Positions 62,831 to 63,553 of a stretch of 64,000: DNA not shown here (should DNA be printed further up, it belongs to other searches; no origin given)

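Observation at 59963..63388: Distributed RNA heal-and-seal toolkit: kinase-only Pnk-like protein plus 2H phosphoesterase(s) plus ligases plus tRNAs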

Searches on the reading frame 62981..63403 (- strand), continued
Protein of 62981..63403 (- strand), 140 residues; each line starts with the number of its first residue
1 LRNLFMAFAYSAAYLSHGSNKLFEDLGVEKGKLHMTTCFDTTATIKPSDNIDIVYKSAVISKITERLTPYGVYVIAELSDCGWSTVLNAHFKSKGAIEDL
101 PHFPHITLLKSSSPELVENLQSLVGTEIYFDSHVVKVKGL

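Call 77: search_protein_families(library=pfam, alignment_id=A6, max_evalue=0.01)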
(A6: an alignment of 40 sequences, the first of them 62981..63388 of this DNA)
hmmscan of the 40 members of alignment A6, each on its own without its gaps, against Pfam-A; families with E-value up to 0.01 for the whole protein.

A. member 1, window:62981-63388:- (135 aa): 0 families

B. families by the number of members that match (of 40 scanned): 5 families
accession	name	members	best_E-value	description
PF23474.1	Acb1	16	3e-19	Anti-CBASS protein Acb1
PF02834.22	LigT_PEase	5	2.5e-06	LigT like Phosphoesterase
PF13563.12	2_5_RNA_ligase2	2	1.7e-07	2'-5' RNA ligase superfamily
PF00472.26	RF-1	1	5.2e-12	RF-1 domain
PF10469.15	AKAP7_NLS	1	0.008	AKAP7 2'5' RNA ligase-like domain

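Call 78: search_protein_families(library=pfam, proteins=[P0151, P0154, P0155, P0157, P0158, P0162, P0165, P0187, P0189, P0148], max_evalue=0.01)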
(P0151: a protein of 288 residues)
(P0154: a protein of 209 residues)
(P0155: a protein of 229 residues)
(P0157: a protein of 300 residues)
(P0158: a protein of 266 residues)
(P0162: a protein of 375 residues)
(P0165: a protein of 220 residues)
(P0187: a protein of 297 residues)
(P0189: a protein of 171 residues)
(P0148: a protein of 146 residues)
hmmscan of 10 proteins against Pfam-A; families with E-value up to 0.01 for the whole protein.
P0151 (288 aa): 1 family
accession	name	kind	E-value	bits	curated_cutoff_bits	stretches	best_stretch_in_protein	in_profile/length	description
PF23474.1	Acb1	-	5.4e-05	23.4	27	1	155-257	20-120/144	Anti-CBASS protein Acb1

P0154 (209 aa): 0 families

P0155 (229 aa): 0 families

P0157 (300 aa): 0 families

P0158 (266 aa): 0 families

P0162 (375 aa): 1 family
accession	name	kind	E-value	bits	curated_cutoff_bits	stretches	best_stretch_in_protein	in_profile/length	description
PF00472.26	RF-1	-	5.2e-12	46.2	35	1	221-284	10-75/116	RF-1 domain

P0165 (220 aa): 0 families

P0187 (297 aa): 0 families

P0189 (171 aa): 3 families
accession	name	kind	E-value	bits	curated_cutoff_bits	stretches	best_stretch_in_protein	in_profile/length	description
PF23474.1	Acb1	-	3e-19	69.6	27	1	24-142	3-116/144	Anti-CBASS protein Acb1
PF13563.12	2_5_RNA_ligase2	-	1.7e-07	31.9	27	1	40-164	16-142/152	2'-5' RNA ligase superfamily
PF02834.22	LigT_PEase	-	2.6e-05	24.8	23.3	0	108-158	10-60/87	LigT like Phosphoesterase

P0148 (146 aa): 2 families
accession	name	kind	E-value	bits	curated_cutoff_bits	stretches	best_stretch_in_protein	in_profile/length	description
PF23474.1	Acb1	-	1.2e-08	35.2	27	1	21-117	28-122/144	Anti-CBASS protein Acb1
PF02834.22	LigT_PEase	-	2.5e-06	28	23.3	0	78-128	14-74/87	LigT like Phosphoesterase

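Call 87: find_related_loci(query=A2, collection=viral_contigs, flank=6000)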
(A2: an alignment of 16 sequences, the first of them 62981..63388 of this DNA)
Query A2 (135 aa) in viral_contigs; peptide patterns used: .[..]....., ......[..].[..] (x = any residue, [..] = any of these).
16 stretches matched a pattern; 3 encode a relative of the query (tblastn E <= 1e-3); 3 distinct loci.
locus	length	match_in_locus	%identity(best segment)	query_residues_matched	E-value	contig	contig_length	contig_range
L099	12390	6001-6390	38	5-134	1e-22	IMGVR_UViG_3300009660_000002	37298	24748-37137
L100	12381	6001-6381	38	4-133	1e-19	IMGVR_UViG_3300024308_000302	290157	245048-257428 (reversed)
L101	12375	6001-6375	36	5-125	3e-17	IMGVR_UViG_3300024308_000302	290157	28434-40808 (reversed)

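Call 92: search_protein_families(library=pfam, proteins=[L099:5572-6444:+, L099:6344-7282:+, L099:7637-8539:+, L100:3721-4836:+, L100:4849-5928:+, L100:6470-6901:+, L100:7008-7937:+, L101:7044-7580:+], max_evalue=0.01)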
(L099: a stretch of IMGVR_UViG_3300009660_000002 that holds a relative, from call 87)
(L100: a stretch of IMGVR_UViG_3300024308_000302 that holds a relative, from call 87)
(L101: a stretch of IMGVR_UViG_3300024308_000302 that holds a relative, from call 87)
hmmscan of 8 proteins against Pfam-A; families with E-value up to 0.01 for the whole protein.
L099:5572-6444:+ (290 aa): 0 families

L099:6344-7282:+ (312 aa): 2 families
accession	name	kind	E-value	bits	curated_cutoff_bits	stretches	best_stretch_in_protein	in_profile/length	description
PF11672.13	DUF3268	-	2.8e-40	137.9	28.4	1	117-235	2-118/121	zinc-finger-containing domain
PF23895.1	Phage_zn_bind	-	0.0011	19.4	27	1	119-168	11-60/69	Phage zinc binding domain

L099:7637-8539:+ (300 aa): 1 family
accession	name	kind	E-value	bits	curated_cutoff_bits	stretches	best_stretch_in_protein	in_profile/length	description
PF03837.19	RecT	-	4.6e-29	101.8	24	1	50-227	7-194/198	RecT family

L100:3721-4836:+ (371 aa): 0 families

L100:4849-5928:+ (359 aa): 0 families

L100:6470-6901:+ (143 aa): 0 families

L100:7008-7937:+ (309 aa): 0 families

L101:7044-7580:+ (178 aa): 0 families
